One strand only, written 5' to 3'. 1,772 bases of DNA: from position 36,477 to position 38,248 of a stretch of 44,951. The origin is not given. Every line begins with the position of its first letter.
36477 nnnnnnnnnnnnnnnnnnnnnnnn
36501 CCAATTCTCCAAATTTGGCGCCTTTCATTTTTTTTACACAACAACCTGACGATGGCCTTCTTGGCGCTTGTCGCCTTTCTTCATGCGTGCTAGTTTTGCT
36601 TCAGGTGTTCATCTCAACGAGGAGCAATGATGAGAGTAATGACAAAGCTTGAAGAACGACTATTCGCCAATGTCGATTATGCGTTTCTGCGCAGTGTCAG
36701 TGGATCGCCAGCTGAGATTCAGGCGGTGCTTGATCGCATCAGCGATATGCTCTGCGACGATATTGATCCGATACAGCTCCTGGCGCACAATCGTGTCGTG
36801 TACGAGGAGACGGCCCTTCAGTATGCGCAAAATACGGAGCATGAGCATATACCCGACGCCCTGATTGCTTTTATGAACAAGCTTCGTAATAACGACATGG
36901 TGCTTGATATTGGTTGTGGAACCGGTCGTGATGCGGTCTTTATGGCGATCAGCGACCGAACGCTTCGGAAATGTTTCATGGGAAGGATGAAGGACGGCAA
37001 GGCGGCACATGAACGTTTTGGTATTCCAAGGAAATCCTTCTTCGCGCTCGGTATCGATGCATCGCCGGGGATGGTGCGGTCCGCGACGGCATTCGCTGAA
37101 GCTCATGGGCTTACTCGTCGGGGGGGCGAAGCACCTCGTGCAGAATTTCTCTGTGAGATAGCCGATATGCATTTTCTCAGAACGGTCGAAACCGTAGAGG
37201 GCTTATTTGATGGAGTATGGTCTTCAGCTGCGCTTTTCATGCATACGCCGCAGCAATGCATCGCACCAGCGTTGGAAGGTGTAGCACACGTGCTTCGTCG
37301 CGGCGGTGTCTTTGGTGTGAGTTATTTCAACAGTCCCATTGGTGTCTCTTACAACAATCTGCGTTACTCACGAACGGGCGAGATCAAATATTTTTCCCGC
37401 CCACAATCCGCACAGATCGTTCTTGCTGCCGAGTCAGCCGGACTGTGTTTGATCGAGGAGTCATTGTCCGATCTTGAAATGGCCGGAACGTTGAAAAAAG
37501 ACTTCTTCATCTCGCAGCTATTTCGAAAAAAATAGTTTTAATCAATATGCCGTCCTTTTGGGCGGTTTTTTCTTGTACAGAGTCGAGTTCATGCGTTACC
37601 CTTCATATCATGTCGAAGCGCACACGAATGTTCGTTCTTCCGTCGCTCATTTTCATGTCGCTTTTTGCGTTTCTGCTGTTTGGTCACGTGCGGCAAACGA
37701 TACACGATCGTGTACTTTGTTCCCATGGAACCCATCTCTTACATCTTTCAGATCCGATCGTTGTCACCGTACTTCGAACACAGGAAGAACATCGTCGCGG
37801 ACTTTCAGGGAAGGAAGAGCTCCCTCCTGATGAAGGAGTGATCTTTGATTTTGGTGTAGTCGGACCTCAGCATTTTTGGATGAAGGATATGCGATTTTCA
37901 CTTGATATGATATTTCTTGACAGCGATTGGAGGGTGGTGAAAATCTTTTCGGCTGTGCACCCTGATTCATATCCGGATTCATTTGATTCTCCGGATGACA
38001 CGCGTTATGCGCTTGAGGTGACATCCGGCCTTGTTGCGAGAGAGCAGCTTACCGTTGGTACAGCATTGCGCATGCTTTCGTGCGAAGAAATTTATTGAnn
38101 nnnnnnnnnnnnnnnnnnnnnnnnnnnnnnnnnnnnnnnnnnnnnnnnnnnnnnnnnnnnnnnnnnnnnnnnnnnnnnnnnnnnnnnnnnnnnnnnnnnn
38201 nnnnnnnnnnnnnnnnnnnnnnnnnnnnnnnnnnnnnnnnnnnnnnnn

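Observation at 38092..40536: Unusual 814-aa fusion: membrane domain + spermidine-synthase-like domain + M28-like domain with degenerate metal ligands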

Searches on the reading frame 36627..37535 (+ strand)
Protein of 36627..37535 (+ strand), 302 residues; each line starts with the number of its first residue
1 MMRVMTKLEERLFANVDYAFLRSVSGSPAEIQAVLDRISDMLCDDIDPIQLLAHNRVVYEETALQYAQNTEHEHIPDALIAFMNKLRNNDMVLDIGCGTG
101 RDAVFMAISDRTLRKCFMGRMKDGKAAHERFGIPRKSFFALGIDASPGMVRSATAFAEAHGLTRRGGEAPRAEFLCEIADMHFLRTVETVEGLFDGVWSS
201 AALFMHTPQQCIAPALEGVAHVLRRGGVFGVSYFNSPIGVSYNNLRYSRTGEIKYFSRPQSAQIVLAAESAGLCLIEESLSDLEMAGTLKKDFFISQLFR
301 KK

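Call 3: search_protein_families(library=pfam, proteins=[window:36627-37535:+], max_evalue=0.1)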
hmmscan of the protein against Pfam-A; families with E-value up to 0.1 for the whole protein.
window:36627-37535:+ (302 aa): 8 families
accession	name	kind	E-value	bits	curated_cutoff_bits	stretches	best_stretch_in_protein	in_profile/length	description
PF13649.12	Methyltransf_25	-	8.8e-10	39.6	27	1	140-227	24-97/97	Methyltransferase domain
PF13847.12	Methyltransf_31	-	2.6e-07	30.8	27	1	88-235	3-113/145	Methyltransferase domain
PF08242.18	Methyltransf_12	-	2.8e-06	28.4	30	0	141-229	24-98/98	Methyltransferase domain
PF08241.18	Methyltransf_11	-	6e-05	24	21.2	1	140-229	21-93/95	Methyltransferase domain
PF01135.25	PCMT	-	0.0034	17.6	20.3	1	55-107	39-92/210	Protein-L-isoaspartate(D-aspartate) O-methyltransferase (PCMT)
PF13489.12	Methyltransf_23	-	0.011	15.9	27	1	76-108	10-42/164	Methyltransferase domain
PF06080.18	DUF938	-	0.071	13.3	27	0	71-108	10-45/202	Protein of unknown function (DUF938)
PF02527.21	GidB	-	0.074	12.8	27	0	62-113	22-73/184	rRNA small subunit methyltransferase G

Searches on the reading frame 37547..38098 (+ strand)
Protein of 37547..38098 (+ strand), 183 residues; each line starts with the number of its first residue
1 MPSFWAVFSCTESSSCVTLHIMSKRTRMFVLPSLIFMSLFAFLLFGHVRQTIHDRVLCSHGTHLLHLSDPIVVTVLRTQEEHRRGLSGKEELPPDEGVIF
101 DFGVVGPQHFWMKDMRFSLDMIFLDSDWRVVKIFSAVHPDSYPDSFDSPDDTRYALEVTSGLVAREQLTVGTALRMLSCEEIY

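Call 3: search_protein_families(library=pfam, proteins=[window:37547-38098:+], max_evalue=0.1)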
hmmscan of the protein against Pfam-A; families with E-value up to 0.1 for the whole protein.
window:37547-38098:+ (183 aa): 1 family
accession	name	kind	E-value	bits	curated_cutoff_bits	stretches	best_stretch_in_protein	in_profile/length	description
PF02643.20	DUF192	-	2.4e-24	85.7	27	1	72-175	2-95/96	Uncharacterized ACR, COG1430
